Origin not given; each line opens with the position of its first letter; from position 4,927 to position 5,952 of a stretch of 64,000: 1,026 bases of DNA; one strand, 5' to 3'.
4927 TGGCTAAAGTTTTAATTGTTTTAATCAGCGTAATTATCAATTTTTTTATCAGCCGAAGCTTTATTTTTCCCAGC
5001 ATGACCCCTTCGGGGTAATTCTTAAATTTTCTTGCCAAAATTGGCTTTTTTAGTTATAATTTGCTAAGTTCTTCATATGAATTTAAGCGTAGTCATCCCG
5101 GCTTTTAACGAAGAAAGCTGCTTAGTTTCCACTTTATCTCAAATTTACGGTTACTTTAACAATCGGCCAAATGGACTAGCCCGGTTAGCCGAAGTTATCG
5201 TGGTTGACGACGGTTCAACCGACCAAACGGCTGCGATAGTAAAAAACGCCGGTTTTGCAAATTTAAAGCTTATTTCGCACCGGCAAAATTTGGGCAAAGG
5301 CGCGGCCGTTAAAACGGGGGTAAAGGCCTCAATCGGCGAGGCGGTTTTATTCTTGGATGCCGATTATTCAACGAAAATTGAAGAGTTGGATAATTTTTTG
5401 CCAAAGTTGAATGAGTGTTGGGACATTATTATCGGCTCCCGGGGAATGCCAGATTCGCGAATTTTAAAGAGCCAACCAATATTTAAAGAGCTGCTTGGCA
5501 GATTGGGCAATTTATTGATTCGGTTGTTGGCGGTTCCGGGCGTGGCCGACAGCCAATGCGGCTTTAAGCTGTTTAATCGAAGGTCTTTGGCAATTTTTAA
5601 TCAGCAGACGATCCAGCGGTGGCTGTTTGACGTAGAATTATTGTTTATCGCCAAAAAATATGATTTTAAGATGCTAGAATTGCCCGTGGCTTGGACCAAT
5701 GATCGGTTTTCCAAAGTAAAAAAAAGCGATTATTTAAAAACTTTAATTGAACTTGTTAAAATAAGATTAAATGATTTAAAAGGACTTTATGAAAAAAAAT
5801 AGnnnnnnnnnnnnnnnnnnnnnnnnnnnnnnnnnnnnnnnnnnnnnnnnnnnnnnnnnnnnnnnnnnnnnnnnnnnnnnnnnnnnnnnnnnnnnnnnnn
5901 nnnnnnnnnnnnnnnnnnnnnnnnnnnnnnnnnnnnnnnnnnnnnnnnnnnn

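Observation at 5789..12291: UDP-xylose supply (Ugd plus two UXS paralogs plus a GalE-like enzyme) wired into a GT2/GT4 assembly line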

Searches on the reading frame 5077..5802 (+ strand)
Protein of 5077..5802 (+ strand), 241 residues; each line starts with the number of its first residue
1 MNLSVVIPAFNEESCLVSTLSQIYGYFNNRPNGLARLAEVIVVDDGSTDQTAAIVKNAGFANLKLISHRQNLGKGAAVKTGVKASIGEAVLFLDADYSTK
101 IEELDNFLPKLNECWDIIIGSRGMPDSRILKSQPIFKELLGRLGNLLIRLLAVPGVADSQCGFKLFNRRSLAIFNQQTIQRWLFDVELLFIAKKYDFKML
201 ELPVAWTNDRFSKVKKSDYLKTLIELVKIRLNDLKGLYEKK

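Call 3: search_protein_families(library=pfam, proteins=[window:5077-5802:+])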
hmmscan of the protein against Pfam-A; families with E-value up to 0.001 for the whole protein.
window:5077-5802:+ (241 aa): 3 families
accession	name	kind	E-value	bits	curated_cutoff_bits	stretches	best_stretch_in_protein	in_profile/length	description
PF00535.33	Glycos_transf_2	-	3.8e-24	85.9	23.3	1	4-171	1-164/168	Glycosyl transferase family 2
PF10111.15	Glyco_tranf_2_2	-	2.6e-08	34.1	27.3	1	4-106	1-101/276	Glycosyltransferase like family 2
PF13641.12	Glyco_tranf_2_3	-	4.1e-05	24.1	27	1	3-96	3-96/230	Glycosyltransferase like family 2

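Call 5: search_protein_families(library=ncbifam, proteins=[window:5077-5802:+], max_evalue=0.00001)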
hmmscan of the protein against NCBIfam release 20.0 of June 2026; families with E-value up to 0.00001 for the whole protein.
window:5077-5802:+ (241 aa): 14 families
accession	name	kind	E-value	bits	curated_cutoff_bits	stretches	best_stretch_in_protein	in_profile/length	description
NF058614.1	PPMAGASynPpgS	equivalog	7.5e-20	71.3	370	1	5-219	4-209/226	polyprenyl-phospho-N-acetylgalactosaminyl synthase PpgS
NF047588.1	GlcsyltransPgfSStrep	equivalog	3.6e-18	65.8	500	1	1-174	1-167/308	glycosyltransferase PgfS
NF041875.1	EPS_EpsD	equivalog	5.7e-15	55.5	370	1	3-138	1-130/325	exopolysaccharide biosynthesis glycosyltransferase EpsD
NF007986.1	PRK10714.1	equivalog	5.8e-15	55.1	529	1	2-226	7-218/316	undecaprenyl-phosphate 4-deoxy-4-formamido-L-arabinose transferase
TIGR04283.1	glyco_like_mftF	equivalog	2.1e-13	50.4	182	1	3-99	1-85/221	TIGR04283 family arsenosugar biosynthesis glycosyltransferase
NF010496.0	PRK13915.1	equivalog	2.1e-12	46.7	262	1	2-98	32-128/307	glucosyl-3-phosphoglycerate synthase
TIGR03965.1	mycofact_glyco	equivalog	4.8e-12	45.5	280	1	3-113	76-181/467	mycofactocin biosynthesis glycosyltransferase MftF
TIGR03937.1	PgaC_IcaA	equivalog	7.9e-12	44.8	422.3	1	3-97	47-136/407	poly-beta-1,6-N-acetyl-D-glucosamine synthase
TIGR04182.1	glyco_TIGR04182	equivalog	3e-10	40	325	1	3-205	2-189/293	S-layer glycoprotein N-glycosyltransferase AglJ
NF007482.0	PRK10073.1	equivalog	3.3e-10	39.5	423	1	2-98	7-97/334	glycosyltransferase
NF041391.1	DPhHxTase_Halo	equivalog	3.5e-09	36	375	1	10-206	4-183/213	dolichyl-phosphate hexose transferase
NF047683.1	TeichurnBiosyTuaG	equivalog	2.1e-07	30.9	400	1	3-108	8-108/252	teichuronic acid biosynthesis protein TuaG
NF038302.1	EPS_HpsE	equivalog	3.9e-07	29.3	300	1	1-97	1-97/307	hormogonium polysaccharide biosynthesis glycosyltransferase HpsE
TIGR04242.1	nodulat_NodC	equivalog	4.6e-06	25.8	550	1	3-100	50-145/395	chitooligosaccharide synthase NodC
